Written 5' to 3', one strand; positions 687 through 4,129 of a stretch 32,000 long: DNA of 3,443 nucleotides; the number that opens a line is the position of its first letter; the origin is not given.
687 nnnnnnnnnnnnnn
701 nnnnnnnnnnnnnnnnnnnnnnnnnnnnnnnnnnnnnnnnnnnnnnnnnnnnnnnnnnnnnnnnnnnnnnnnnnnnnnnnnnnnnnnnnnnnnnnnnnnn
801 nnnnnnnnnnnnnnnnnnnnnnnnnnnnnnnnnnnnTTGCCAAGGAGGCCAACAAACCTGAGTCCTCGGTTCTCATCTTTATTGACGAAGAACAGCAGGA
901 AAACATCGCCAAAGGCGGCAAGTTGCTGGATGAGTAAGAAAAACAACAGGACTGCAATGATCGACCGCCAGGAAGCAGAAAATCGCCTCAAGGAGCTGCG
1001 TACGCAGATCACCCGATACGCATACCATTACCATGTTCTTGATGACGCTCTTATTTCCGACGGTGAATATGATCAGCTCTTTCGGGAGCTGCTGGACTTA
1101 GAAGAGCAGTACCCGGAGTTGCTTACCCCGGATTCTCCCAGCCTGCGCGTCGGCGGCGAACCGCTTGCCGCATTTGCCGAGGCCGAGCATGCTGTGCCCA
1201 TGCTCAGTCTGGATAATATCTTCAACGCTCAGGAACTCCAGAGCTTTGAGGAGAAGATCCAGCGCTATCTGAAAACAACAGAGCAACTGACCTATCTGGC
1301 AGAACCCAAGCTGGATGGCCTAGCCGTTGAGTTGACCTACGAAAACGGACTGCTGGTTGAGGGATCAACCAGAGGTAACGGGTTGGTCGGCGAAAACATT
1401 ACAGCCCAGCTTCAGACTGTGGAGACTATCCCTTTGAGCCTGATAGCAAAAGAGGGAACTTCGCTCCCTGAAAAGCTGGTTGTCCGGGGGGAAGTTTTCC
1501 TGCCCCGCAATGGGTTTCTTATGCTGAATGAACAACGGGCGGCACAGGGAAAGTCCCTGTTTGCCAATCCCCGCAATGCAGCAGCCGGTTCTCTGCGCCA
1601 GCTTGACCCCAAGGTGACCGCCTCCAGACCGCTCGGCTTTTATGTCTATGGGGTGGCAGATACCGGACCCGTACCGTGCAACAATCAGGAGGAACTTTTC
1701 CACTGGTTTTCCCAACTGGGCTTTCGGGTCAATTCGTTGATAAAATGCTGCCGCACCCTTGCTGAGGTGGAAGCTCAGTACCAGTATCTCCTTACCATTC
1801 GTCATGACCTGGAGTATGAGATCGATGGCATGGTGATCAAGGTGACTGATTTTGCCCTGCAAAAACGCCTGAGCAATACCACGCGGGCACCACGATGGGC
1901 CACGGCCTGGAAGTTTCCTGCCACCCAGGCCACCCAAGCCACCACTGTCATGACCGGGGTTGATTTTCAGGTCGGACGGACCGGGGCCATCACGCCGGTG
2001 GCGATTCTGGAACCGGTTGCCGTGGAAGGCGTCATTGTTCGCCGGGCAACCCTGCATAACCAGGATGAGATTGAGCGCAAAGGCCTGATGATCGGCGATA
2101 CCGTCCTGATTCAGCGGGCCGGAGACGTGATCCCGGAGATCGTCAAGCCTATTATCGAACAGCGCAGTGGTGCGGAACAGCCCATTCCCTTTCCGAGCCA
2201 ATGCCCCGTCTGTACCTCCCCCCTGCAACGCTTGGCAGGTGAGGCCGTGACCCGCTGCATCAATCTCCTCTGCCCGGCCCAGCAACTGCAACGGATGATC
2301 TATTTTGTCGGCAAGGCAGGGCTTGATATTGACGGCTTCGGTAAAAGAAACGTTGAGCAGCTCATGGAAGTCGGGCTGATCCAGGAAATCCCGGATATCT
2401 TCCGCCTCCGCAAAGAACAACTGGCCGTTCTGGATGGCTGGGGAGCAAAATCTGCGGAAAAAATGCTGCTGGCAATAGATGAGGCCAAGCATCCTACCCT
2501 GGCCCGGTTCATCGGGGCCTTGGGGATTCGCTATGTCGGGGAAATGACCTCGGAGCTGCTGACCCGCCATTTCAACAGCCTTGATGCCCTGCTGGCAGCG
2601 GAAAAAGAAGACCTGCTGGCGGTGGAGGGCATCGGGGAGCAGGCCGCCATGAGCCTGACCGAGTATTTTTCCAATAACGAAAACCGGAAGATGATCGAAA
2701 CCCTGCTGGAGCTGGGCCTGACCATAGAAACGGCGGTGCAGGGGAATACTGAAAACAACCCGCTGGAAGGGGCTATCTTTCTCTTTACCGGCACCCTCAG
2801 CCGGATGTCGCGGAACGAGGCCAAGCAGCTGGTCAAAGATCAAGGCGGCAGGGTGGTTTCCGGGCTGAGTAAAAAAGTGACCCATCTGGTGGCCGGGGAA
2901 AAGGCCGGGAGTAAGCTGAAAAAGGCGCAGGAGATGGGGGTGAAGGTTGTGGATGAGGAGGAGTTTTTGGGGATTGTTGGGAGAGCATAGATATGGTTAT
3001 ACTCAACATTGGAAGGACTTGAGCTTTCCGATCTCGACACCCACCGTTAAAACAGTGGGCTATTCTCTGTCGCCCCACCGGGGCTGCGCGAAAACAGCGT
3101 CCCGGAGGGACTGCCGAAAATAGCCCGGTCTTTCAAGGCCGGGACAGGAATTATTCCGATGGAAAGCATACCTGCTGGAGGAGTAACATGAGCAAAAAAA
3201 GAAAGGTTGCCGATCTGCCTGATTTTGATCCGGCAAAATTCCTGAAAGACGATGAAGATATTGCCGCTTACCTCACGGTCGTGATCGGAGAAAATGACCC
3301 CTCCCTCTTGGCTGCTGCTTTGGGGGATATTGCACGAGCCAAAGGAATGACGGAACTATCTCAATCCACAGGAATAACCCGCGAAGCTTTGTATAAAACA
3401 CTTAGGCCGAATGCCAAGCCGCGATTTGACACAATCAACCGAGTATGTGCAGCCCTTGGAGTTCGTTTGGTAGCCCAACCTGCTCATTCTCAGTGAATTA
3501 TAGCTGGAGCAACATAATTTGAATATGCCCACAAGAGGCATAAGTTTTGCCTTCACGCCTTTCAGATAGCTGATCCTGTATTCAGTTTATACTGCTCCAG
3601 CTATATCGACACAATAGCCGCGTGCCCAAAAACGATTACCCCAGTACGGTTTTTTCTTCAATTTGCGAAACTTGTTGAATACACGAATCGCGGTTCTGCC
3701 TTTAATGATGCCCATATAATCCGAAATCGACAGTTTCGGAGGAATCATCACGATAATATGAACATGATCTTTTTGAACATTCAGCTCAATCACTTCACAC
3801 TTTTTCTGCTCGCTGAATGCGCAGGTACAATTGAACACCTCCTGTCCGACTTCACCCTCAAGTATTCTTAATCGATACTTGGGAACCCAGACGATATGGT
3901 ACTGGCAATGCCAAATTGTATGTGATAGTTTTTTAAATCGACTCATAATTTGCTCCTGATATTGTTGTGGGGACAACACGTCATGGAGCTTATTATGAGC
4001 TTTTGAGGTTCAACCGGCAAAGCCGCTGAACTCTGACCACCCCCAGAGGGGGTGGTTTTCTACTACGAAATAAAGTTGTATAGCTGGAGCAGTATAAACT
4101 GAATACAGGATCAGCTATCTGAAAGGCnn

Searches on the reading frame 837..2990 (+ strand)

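Call 49: search_protein_families(library=pfam, proteins=[window:837-2990:+], max_evalue=0.001)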
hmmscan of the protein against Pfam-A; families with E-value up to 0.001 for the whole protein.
window:837-2990:+ (717 aa): 9 families
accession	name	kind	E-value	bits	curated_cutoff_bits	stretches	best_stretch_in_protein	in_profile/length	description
PF01653.23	DNA_ligase_aden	-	5e-89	298.6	27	1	111-362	2-252/253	NAD-dependent DNA ligase adenylation domain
PF03120.22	DNA_ligase_OB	-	5.3e-33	113.2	32.9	1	369-446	1-78/79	NAD-dependent DNA ligase OB-fold domain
PF12826.13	HHH_2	-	1.2e-20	73.9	27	1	557-620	1-64/64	Helix-hairpin-helix motif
PF00533.33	BRCT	-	1.2e-16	61.2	21.3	1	640-711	3-75/78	BRCA1 C Terminus (BRCT) domain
PF12738.14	PTCB-BRCT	-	1.4e-12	47.9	22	1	655-705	9-59/63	twin BRCT domain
PF03119.21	DNA_ligase_ZBD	-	2.1e-10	40.7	25.8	1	455-481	1-27/27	NAD-dependent DNA ligase C4 zinc finger domain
PF22745.1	Nlig-Ia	-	2.7e-09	38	27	1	47-97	2-52/92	DNA ligase-like, N-terminal NAD+-binding domain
PF14520.12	HHH_5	-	7.6e-09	36.4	27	0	562-604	5-48/57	Helix-hairpin-helix domain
PF16589.12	BRCT_2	-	3.8e-05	24.3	27.3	1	643-708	3-68/86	BRCT domain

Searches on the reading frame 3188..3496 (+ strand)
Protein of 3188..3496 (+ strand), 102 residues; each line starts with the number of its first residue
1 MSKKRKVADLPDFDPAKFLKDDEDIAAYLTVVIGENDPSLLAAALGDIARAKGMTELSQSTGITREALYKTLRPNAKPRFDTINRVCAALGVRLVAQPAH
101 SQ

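Call 49: search_protein_families(library=pfam, proteins=[window:3188-3496:+], max_evalue=0.001)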
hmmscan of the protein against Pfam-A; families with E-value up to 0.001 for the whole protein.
window:3188-3496:+ (102 aa): 2 families
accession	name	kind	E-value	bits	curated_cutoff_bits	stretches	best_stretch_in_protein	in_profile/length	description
PF21716.3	dnstrm_HI1420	-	5.1e-31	106.8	27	1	11-96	3-88/90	Probable addiction module antidote protein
PF13443.12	HTH_26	-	4.7e-06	27.2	22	1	55-93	14-53/63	Cro/C1-type HTH DNA-binding domain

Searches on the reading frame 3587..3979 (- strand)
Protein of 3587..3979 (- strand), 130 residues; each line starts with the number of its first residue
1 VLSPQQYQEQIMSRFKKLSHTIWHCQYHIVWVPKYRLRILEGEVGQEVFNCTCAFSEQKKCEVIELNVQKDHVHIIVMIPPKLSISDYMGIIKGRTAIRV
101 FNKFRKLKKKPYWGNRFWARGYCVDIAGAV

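Call 49: search_protein_families(library=pfam, proteins=[window:3587-3979:-], max_evalue=0.001)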
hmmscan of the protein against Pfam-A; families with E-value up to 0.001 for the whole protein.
window:3587-3979:- (130 aa): 1 family
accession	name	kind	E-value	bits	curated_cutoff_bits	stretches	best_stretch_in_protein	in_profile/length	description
PF01797.21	Y1_Tnp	-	4e-35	121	23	1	22-129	2-108/121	Transposase IS200 like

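Call 58: search_protein_families(library=ncbifam, proteins=[window:3587-3979:-], max_evalue=0.001)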
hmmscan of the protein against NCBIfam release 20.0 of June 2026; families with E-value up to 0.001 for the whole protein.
window:3587-3979:- (130 aa): 2 families
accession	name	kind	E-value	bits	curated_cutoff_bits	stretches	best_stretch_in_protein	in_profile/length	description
NF033573.1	transpos_IS200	equivalog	2.3e-37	128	55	1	16-129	2-114/126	IS200/IS605 family transposase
NF047646.1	REP_Tyr_transpos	equivalog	1.3e-07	31.6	80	1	43-120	29-112/146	REP-associated tyrosine transposase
